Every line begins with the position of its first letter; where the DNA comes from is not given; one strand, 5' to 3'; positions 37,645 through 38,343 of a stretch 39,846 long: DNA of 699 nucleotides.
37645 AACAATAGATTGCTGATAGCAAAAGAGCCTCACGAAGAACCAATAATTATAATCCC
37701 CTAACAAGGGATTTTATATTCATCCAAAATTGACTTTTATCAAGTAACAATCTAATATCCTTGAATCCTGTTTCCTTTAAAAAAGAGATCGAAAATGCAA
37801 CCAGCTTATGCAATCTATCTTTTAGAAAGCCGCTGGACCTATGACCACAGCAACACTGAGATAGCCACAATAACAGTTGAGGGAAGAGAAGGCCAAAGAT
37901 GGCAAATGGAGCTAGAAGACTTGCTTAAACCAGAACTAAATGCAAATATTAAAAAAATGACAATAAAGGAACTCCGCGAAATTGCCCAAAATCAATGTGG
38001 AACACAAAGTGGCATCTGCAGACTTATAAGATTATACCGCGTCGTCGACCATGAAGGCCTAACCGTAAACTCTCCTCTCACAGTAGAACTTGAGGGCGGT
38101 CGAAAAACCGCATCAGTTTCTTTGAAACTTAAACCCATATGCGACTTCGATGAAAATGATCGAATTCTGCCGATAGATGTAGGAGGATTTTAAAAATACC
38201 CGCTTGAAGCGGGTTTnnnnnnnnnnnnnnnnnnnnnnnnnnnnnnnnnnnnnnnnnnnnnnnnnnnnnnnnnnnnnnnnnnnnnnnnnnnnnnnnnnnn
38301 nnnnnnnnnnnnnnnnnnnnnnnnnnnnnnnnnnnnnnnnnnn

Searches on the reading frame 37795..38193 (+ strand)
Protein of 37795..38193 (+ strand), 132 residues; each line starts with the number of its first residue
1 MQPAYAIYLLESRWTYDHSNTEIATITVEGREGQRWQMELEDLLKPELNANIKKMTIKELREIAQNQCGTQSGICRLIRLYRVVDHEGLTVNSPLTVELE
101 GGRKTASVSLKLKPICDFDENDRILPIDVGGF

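Call 70: search_protein_families(library=pfam, max_evalue=0.1, proteins=[window:37795-38193:+])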
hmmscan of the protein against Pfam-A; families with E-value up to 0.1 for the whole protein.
window:37795-38193:+ (132 aa): 1 family
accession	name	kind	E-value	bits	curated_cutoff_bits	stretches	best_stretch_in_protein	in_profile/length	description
PF07498.18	Rho_N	-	0.066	13.6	24.9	0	52-65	2-15/43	Rho termination factor, N-terminal domain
